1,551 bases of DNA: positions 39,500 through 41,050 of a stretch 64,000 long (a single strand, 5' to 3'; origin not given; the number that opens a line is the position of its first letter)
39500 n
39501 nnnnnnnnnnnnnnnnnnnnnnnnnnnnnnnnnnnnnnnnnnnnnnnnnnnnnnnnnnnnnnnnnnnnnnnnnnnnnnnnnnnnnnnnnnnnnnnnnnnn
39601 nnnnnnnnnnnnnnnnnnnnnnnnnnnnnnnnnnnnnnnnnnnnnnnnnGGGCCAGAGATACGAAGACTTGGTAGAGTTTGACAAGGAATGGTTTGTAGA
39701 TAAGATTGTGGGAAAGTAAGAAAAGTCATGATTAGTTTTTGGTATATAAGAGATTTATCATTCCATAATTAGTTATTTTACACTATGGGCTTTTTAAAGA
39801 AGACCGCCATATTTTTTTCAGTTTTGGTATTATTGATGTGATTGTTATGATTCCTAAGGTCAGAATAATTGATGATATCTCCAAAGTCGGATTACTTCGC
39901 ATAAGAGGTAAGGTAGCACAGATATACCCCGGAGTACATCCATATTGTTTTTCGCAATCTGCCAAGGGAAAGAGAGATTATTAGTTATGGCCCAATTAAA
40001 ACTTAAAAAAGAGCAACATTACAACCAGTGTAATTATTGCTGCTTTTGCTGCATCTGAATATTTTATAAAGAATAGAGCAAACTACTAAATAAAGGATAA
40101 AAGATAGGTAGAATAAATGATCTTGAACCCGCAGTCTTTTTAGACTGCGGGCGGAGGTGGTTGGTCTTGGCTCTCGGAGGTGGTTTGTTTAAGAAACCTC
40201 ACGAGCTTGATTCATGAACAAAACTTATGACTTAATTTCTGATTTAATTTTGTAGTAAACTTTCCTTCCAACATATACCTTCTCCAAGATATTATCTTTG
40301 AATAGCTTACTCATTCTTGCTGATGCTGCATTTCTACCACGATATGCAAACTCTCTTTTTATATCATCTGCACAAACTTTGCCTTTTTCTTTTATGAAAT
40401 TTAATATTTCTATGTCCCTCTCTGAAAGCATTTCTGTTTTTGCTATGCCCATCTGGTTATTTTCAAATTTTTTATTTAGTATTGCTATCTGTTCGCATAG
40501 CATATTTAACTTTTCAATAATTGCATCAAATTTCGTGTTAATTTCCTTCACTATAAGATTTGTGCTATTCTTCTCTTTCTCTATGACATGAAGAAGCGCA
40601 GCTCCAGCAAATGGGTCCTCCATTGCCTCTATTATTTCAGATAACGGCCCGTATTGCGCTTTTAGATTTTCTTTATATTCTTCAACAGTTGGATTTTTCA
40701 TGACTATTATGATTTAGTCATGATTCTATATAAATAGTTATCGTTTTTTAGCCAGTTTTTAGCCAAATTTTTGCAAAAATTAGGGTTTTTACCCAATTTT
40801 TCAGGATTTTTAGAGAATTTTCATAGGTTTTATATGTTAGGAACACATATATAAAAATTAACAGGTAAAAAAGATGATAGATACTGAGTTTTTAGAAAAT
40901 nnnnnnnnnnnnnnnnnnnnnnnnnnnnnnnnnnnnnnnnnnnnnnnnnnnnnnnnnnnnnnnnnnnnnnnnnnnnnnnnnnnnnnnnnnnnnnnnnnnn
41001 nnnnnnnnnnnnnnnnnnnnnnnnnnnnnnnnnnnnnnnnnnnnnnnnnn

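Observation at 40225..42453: Translationally coupled DUF58-RadB pair under a divergent wHTH regulator, with a palindromic operator and phased T-tracts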

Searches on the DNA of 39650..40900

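Call 40: search_rna_families(source=window, start=39650, end=40900, threshold=evalue, max_evalue=1)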
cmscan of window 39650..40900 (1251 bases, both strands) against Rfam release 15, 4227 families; matches with E-value up to 1: 1.
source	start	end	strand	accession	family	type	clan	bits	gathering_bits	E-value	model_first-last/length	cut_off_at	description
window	40762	40873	+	RF02864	sRNA_0030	Gene; sRNA;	-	19.7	123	0.43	1-165/165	no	Enterococcus sRNA 30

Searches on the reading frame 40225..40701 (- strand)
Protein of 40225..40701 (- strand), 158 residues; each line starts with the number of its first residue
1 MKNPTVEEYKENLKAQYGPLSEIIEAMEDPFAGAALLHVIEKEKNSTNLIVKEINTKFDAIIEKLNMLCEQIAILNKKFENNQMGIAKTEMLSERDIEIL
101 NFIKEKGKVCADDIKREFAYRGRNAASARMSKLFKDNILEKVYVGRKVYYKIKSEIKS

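Call 3: search_protein_families(library=pfam, proteins=[window:40225-40701:-], max_evalue=0.01)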
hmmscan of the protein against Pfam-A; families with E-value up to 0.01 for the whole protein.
window:40225-40701:- (158 aa): 1 family
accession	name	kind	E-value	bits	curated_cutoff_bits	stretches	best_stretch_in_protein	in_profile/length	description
PF22638.1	FlgK_D1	-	0.0013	18.8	28.6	1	39-97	52-111/233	Flagellar hook-associated protein FlgK helical domain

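Call 4: search_protein_families(library=ncbifam, proteins=[window:40225-40701:-], max_evalue=0.01)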
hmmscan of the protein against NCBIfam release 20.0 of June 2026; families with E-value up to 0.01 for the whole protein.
window:40225-40701:- (158 aa): 1 family
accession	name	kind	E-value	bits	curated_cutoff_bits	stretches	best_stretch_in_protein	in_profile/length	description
NF033788.1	HTH_metalloreg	subfamily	0.00011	21.9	55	1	97-155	14-71/77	metalloregulator ArsR/SmtB family transcription factor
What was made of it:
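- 40225..40701 (-): Gene for a 158-aa Altiarchaeota-specific protein. It has an N-terminal long helix (residues 30-82) and a C-terminal ArsR/SmtB-like winged helix (residues about 94-152). NCBIfam HTH_metalloreg is below its cut-off (call 4).
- On ArsR/SmtB winged-helix regulators: There is no Pfam HTH family hit (calls 3, 4).
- Checked: The NCBIfam ArsR/SmtB hit is only 21.9 bits against a cut-off of 55 (call 4).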

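Call 11: find_homologous_proteins(query=window:40228-40701:-)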
Query window:40228-40701:- (158 aa): 38 proteins with E <= 0.001 among 279 candidates.
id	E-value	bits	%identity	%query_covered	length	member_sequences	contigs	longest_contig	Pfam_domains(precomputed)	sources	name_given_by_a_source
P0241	6.8e-94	329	99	100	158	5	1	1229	-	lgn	-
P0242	1.5e-67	244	75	97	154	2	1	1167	-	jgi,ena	-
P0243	2.4e-41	159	55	97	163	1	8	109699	-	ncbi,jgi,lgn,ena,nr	ncbi:MAG: hypothetical protein DRO95_00940 [Candidatus Altiarchaeales archaeon]|nr:MAG: hypothetical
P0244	2.5e-41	159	55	97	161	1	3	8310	-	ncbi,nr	ncbi:MAG: hypothetical protein DRO90_01420 [Candidatus Altiarchaeales archaeon]|nr:MAG: hypothetical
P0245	2.9e-41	159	57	97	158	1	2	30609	-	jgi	jgi:DNA repair ATPase RecN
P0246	6.6e-40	154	58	85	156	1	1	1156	-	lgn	-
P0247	2.2e-36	143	56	85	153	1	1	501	-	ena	-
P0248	8.7e-36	141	48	94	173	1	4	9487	-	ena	-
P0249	1.0e-35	141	46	97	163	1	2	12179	-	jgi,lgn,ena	-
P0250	2.7e-35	139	50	96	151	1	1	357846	-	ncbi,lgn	ncbi:MAG: hypothetical protein V1921_05290 [Candidatus Altiarchaeota archaeon]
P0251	2.9e-35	139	48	93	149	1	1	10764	-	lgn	-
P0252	6.2e-35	138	45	95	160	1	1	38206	-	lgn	-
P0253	1.9e-34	137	47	86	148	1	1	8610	-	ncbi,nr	ncbi:MAG: hypothetical protein NTU61_05820 [Candidatus Altiarchaeota archaeon]|nr:hypothetical prote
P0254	3.1e-34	136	46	97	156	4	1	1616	-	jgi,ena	-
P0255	1.5e-33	134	49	86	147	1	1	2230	-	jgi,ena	-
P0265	1.5e-32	131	49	85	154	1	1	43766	-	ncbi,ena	-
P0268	4.4e-31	126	44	94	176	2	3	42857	-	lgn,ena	-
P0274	3.5e-16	78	43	80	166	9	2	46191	PF21248.4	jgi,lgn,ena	-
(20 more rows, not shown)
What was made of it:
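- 40225..40701 (-): There are 38 homologues, and all that carry a name are Altiarchaeota (call 11).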

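Call 26: find_encoding_contigs(protein=P0243, flank=4000, max_places=3)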
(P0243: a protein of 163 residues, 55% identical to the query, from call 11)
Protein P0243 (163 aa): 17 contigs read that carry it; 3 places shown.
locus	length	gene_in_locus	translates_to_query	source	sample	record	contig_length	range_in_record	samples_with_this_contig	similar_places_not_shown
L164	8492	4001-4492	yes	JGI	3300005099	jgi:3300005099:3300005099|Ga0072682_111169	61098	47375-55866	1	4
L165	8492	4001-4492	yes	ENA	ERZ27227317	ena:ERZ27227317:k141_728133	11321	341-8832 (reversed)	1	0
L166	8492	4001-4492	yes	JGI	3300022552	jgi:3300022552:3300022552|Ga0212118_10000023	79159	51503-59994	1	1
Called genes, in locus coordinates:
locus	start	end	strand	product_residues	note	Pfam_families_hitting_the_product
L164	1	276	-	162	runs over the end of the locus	PF00149:Metallophos, PF12850:Metallophos_2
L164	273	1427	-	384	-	PF05833:NFACT_N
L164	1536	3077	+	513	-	PF04122:CW_binding_2 (weak)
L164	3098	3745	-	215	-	PF01269:Fibrillarin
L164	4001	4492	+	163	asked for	-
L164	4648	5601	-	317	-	PF02881:SRP54_N, PF00448:SRP54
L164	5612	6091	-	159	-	PF02996:Prefoldin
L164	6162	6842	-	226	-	PF06026:Rib_5-P_isom_A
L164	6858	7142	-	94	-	-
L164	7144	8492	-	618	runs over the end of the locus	PF08915:tRNA-Thr_ED, PF00587:tRNA-synt_2b, PF03129:HGTP_anticodon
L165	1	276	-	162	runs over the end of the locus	PF00149:Metallophos, PF12850:Metallophos_2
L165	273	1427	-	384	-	PF05833:NFACT_N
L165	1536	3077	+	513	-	PF04122:CW_binding_2 (weak)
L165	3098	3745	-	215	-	PF01269:Fibrillarin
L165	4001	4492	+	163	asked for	-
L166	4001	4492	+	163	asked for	-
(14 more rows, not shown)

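Call 27: find_encoding_contigs(protein=P0250, flank=4000, max_places=2)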
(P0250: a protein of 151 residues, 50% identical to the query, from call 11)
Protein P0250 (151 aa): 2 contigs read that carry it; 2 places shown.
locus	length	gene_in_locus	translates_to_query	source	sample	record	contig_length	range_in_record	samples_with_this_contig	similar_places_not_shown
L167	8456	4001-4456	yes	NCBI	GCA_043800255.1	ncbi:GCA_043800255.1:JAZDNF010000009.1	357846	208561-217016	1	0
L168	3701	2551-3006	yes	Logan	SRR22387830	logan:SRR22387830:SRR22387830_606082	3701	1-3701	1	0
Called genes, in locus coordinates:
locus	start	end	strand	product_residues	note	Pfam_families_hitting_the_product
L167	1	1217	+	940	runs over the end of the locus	PF13620:CarboxypepD_reg (faint)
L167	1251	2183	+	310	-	-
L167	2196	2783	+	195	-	PF00925:GTP_cyclohydro2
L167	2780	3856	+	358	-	PF00383:dCMP_cyt_deam_1, PF14437:MafB19-deam, PF01872:RibD_C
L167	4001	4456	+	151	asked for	-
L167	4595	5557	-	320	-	PF02881:SRP54_N, PF13604:AAA_30 (weak), PF00448:SRP54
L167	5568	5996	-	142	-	PF02996:Prefoldin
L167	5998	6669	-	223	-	PF00455:DeoRC (faint), PF06026:Rib_5-P_isom_A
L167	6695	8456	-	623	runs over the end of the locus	PF08915:tRNA-Thr_ED, PF00587:tRNA-synt_2b, PF03129:HGTP_anticodon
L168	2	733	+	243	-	?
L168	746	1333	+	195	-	PF00925:GTP_cyclohydro2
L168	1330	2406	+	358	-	PF00383:dCMP_cyt_deam_1, PF14437:MafB19-deam, PF01872:RibD_C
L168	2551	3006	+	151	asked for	-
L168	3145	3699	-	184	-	?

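Call 28: find_encoding_contigs(protein=P0265, flank=4000, max_places=2)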
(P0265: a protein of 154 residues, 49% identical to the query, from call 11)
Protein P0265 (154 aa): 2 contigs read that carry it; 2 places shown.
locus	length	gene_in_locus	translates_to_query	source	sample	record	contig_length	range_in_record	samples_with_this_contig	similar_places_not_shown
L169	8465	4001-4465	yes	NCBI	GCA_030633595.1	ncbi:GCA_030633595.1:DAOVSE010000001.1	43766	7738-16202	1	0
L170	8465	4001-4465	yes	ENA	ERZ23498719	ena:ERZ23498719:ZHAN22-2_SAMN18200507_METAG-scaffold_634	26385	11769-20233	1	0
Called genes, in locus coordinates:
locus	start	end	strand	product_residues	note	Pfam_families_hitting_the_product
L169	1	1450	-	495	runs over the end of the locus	PF01837:HcyBio, PF00571:CBS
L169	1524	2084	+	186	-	PF01381:HTH_3, PF13560:HTH_31, PF00571:CBS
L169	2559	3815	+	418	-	PF00330:Aconitase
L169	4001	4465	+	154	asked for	-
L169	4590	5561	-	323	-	PF02881:SRP54_N, PF13604:AAA_30 (weak), PF00448:SRP54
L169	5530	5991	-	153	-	PF02996:Prefoldin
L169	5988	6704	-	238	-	PF00455:DeoRC (weak), PF06026:Rib_5-P_isom_A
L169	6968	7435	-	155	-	PF00708:Acylphosphatase (weak)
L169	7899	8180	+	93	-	PF00935:Ribosomal_L44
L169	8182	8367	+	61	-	PF01667:Ribosomal_S27e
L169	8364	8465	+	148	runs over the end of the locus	PF01951:Archease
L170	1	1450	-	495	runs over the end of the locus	PF01837:HcyBio, PF00571:CBS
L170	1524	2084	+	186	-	PF01381:HTH_3, PF13560:HTH_31, PF00571:CBS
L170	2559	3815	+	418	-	PF00330:Aconitase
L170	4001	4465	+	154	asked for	-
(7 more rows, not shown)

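Call 30: search_protein_families(library=pfam, proteins=[P0274], max_evalue=0.001)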
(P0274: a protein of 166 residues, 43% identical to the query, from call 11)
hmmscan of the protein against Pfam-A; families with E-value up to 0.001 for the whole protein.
P0274 (166 aa): 1 family
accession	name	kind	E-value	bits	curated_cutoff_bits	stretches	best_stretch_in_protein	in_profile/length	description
PF21248.3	SoFic-like_C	-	5.1e-06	27.1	27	1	122-151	42-71/76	Protein adenylyltransferase SoFic-like, C-terminal domain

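Call 44: predict_structure(alignment_id=A5)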
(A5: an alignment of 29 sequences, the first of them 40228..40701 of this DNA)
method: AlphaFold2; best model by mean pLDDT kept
length: 158 residues; sequences in the alignment: 29
mean_pLDDT: 81.6   pTM: 0.41
mean pLDDT of the five models: 81.6, 81.4, 81.3, 77.6, 77.0
residues with pLDDT >= 90: 59; 70-90: 78; 50-70: 11; < 50: 10
segments of 3 or more residues with pLDDT < 50: 82-87, 156-158
pLDDT, mean of each block of 10 residues (from residue 1): 66 80 81 82 79 87 90 78 49 85 93 93 92 90 93 65
secondary structure, 60 per line:
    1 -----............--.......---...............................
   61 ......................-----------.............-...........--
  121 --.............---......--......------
elements in order: H6-17 H20-26 H30-82 H94-106 E108-110 H111-118 H123-135 E139-144 E147-152
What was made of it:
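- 40225..40701 (-): AF2 model in call 44.
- On ArsR/SmtB winged-helix regulators: The C-terminal domain has pLDDT above 90 (call 44).
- Checked: The AF2 model has pLDDT 81.6 (call 44).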

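Call 48: fold_search(model_id=the predicted structure, library=pdb)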
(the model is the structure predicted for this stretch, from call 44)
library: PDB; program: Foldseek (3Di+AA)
matches with E <= 10: 1107; with E <= 0.001: 0
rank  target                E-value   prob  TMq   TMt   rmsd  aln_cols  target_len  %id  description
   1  6uvu_A                1.6e-03  1.00  0.40  0.55   2.6        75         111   17  Crystal structure of the AntR antimony-specific transcriptional repressor (released 2020-11-04)
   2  6uvu_B                2.0e-03  1.00  0.41  0.55   2.5        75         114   17  Crystal structure of the AntR antimony-specific transcriptional repressor (released 2020-11-04)
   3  3jth_A                2.0e-03  1.00  0.40  0.63   4.1        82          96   21  Crystal structure of a transcriptional regulator HlyU from Vibrio vulnificus CMCP6 (released 2010-03-16)
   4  4k2e_A                2.5e-03  1.00  0.41  0.65   3.4        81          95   16  HlyU from Vibrio cholerae N16961 (released 2014-04-30)
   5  5znx                  2.8e-03  1.00  0.42  0.65   2.8        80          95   20  Crystal structure of CM14-treated HlyU from Vibrio vulnificus (released 2019-04-10)
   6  1r23_A                3.2e-03  1.00  0.41  0.60   2.4        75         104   15  Crystal structure of the cyanobacterial metallothionein repressor SmtB in the Zn1-form (one Zn(II) per dimer) (released 2004-05-18)
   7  4ooi_B                5.7e-03  1.00  0.42  0.65   3.4        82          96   17  Reduced HlyU from Vibrio cholerae N16961 (released 2014-12-31)
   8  4ooi_C                5.7e-03  1.00  0.40  0.65   3.1        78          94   17  Reduced HlyU from Vibrio cholerae N16961 (released 2014-12-31)
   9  1smt_B                6.1e-03  1.00  0.41  0.61   2.4        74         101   15  SMTB REPRESSOR FROM SYNECHOCOCCUS PCC7942 (released 1997-12-03)
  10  1r23_B                6.5e-03  1.00  0.42  0.65   2.6        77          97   14  Crystal structure of the cyanobacterial metallothionein repressor SmtB in the Zn1-form (one Zn(II) per dimer) (released 2004-05-18)
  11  1r1t_B                6.5e-03  1.00  0.41  0.62   2.4        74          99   15  Crystal structure of the cyanobacterial metallothionein repressor SmtB in the apo-form (released 2004-05-18)
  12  1u2w_B                6.5e-03  1.00  0.42  0.60   5.7        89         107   16  Crystal Structure of the Staphylococcus aureus pI258 CadC (released 2005-07-12)
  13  3f72_B                6.5e-03  1.00  0.42  0.60   5.8        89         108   16  Crystal Structure of the Staphylococcus aureus pI258 CadC Metal Binding Site 2 Mutant (released 2009-04-07)
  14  4k2e_B                6.9e-03  1.00  0.41  0.67   2.3        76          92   17  HlyU from Vibrio cholerae N16961 (released 2014-04-30)
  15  3jth_B                7.4e-03  1.00  0.40  0.64   3.1        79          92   19  Crystal structure of a transcriptional regulator HlyU from Vibrio vulnificus CMCP6 (released 2010-03-16)
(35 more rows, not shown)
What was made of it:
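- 40225..40701 (-): Foldseek in call 48.
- On ArsR/SmtB winged-helix regulators: Foldseek E-values are 1.6e-3 to 7e-3, with TM 0.55-0.67 normalised by target, over 75-82 residues (call 48).
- Checked: The best Foldseek hits are the ArsR/SmtB proteins AntR, HlyU and SmtB (call 48).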

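Call 49: find_encoding_contigs(protein=P0274, flank=2500, max_places=1)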
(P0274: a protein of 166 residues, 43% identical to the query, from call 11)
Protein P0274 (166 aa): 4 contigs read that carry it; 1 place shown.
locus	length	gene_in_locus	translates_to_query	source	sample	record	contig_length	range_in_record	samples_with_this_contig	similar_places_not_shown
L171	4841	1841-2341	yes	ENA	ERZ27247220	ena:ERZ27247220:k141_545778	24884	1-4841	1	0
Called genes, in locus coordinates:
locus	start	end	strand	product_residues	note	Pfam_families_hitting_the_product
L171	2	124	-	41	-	?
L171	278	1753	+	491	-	PF01409:tRNA-synt_2d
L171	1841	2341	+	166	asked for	PF21248:SoFic-like_C (faint)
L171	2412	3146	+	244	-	PF00970:FAD_binding_6, PF00175:NAD_binding_1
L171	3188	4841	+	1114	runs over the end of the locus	PF03833:PolC_DP2_N, PF24844:PolC_DP2_central, PF24846:PolC_DP2_cat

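Call 50: find_encoding_contigs(protein=P0268, flank=2500, max_places=1)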
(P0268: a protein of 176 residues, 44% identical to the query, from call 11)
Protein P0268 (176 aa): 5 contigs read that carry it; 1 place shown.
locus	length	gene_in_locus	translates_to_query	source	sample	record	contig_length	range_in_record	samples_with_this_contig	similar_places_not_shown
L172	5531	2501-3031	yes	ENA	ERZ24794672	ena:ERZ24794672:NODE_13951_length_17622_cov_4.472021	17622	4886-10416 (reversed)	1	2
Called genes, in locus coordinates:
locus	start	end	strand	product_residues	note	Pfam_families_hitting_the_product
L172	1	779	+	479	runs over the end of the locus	PF02310:B12-binding, PF04055:Radical_SAM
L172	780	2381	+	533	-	PF01541:GIY-YIG, PF27096:UvrC_M, PF22920:UvrC_RNaseH, PF08459:UvrC_RNaseH_dom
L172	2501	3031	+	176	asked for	-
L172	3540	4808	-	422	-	PF02881:SRP54_N, PF13604:AAA_30 (faint), PF00448:SRP54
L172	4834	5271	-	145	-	PF01920:Prefoldin_2 (faint), PF02996:Prefoldin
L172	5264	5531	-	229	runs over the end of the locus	PF00455:DeoRC (faint), PF06026:Rib_5-P_isom_A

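Call 51: find_encoding_contigs(protein=P0252, flank=2500, max_places=1)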
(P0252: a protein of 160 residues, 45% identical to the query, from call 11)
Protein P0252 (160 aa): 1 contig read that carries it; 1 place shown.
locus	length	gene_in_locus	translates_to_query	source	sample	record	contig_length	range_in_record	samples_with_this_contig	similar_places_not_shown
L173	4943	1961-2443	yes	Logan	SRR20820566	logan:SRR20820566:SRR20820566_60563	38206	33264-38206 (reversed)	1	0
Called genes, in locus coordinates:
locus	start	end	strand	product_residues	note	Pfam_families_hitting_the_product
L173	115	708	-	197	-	-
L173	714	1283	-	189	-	-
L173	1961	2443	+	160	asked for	-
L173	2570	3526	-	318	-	PF02881:SRP54_N, PF00448:SRP54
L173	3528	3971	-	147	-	PF02996:Prefoldin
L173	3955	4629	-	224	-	PF00455:DeoRC (weak), PF06026:Rib_5-P_isom_A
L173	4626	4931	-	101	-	-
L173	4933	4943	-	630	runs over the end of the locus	PF08915:tRNA-Thr_ED, PF00587:tRNA-synt_2b, PF03129:HGTP_anticodon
